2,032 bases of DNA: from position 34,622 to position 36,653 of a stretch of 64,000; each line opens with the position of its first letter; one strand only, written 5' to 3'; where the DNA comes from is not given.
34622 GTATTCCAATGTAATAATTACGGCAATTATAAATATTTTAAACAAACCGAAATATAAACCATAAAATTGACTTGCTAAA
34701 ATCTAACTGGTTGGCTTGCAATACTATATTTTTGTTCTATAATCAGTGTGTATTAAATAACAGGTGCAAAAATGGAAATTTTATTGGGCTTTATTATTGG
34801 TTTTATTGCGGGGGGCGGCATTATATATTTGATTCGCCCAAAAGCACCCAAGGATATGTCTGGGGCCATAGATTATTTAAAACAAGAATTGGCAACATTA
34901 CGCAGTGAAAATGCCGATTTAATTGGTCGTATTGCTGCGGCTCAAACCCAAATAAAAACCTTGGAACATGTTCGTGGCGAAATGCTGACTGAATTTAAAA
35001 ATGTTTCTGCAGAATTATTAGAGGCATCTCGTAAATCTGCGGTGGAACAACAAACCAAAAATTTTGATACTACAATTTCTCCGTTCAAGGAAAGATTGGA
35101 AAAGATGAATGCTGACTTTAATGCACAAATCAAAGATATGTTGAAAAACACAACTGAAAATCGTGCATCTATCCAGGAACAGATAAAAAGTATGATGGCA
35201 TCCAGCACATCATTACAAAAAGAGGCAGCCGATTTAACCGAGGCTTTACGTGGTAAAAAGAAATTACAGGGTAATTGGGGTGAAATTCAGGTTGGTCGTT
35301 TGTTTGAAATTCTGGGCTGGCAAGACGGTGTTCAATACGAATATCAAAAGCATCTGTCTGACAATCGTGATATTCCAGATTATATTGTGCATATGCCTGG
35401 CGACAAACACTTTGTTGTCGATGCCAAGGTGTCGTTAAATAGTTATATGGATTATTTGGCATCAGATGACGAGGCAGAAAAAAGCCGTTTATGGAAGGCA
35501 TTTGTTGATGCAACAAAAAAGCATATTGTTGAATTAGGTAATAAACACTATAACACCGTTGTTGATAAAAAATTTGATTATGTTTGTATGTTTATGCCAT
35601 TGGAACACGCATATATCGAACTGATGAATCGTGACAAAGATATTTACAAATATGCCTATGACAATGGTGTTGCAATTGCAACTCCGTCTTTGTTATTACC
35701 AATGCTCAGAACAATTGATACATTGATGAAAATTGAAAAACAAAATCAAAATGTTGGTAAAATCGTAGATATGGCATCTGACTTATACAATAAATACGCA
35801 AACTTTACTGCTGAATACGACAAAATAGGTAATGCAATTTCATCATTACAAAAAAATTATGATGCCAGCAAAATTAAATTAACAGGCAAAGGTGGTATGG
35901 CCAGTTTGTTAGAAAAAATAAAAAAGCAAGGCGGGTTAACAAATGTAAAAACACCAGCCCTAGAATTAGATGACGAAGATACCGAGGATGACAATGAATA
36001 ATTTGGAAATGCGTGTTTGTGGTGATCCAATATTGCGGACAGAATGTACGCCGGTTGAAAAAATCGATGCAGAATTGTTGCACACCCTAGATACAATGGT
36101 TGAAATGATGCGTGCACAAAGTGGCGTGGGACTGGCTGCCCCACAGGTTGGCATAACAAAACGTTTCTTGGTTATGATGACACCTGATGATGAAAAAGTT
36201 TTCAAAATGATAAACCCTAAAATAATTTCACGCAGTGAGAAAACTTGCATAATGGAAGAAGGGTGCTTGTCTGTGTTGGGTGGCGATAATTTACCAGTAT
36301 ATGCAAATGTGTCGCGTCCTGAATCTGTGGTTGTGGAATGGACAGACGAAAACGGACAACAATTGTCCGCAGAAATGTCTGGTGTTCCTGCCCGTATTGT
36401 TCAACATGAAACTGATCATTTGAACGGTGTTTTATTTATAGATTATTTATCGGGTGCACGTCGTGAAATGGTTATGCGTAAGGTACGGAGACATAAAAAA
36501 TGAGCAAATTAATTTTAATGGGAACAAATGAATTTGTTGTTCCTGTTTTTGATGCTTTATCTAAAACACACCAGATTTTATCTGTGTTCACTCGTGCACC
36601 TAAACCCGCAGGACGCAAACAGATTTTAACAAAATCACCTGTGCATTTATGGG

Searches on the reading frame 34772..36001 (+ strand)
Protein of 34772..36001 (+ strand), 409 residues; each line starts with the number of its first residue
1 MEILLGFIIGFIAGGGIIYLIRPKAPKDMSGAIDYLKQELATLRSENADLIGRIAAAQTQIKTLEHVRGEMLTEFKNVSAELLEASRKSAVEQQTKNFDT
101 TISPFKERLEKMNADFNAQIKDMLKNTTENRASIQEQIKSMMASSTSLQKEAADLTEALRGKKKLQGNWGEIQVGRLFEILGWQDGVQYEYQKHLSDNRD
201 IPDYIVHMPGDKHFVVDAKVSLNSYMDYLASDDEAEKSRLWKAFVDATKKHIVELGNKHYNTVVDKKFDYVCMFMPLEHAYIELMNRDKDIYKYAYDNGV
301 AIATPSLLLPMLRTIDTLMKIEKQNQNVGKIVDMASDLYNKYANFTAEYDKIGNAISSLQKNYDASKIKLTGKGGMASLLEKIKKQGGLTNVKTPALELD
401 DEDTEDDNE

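Call 60: search_protein_families(library=pfam, proteins=[window:34772-36001:+], max_evalue=5)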
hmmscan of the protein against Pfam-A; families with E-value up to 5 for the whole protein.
window:34772-36001:+ (409 aa): 46 families (the best 25 are shown)
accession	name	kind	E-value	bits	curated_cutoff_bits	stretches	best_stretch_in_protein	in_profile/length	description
PF02646.22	RmuC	-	4.2e-76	256.3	26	1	97-387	2-285/291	RmuC family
PF15294.11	Leu_zip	-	0.00015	21.8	28.2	1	26-150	121-244/275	Leucine zipper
PF24423.1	OVT1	-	0.00023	22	30.9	2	317-367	13-63/100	Major antigen, helical domain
PF06818.20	Fez1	-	0.0033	18.4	34.4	1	37-164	30-150/199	Fez1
PF17675.6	APG6_N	-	0.0034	18.2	45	2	32-88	61-117/132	Apg6 coiled-coil region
PF25450.1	Rab11-FIP3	-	0.0054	17.5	31.9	1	24-88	47-111/125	Rab11-FIP3-like domain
PF15665.10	FAM184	-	0.0057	16.8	32.7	1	45-159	46-152/211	Family with sequence similarity 184, A and B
PF04513.17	Baculo_PEP_C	-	0.011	16.3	38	1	85-155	30-97/140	Baculovirus polyhedron envelope protein, PEP, C terminus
PF07464.16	ApoLp-III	-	0.011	16.3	36.3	1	85-151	43-109/146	Apolipophorin-III precursor (apoLp-III)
PF19579.4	FtsL_2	-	0.02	15.2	24.6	1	59-97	43-81/100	Bacteriodetes cell division protein (FtsL-like)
PF21418.3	LinB-like_C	-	0.02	15.1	27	1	218-261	65-110/124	Lincosamide nucleotidyltransferase-like, C-terminal domain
PF17578.7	DUF5481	-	0.025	15.4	27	0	326-365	4-41/103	Family of unknown function (DUF5481)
PF24670.1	DUF7653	-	0.032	14.8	27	0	59-98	48-88/125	Domain of unknown function (DUF7653)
PF25078.1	DUF7801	-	0.037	14.6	33.2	1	35-117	71-147/155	Domain of unknown function (DUF7801)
PF09903.14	DUF2130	-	0.037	13.8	26.7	1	86-158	168-235/255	Uncharacterized protein conserved in bacteria (DUF2130)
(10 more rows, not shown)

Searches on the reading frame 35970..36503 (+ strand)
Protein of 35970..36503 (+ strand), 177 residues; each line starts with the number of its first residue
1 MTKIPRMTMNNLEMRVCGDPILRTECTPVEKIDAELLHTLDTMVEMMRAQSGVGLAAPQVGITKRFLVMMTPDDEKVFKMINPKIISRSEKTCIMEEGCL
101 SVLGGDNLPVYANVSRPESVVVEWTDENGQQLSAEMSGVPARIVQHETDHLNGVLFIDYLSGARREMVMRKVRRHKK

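Call 60: search_protein_families(library=pfam, proteins=[window:35970-36503:+], max_evalue=5)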
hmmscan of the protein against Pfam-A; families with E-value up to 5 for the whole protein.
window:35970-36503:+ (177 aa): 2 families
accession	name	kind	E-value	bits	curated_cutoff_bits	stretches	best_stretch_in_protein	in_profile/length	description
PF01327.26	Pep_deformylase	-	6.5e-47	159.4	22.8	1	14-164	4-154/156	Polypeptide deformylase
PF06740.17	MAP_Futsch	-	0.074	14.1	22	1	114-137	3-25/34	Microtubule associated protein Futsch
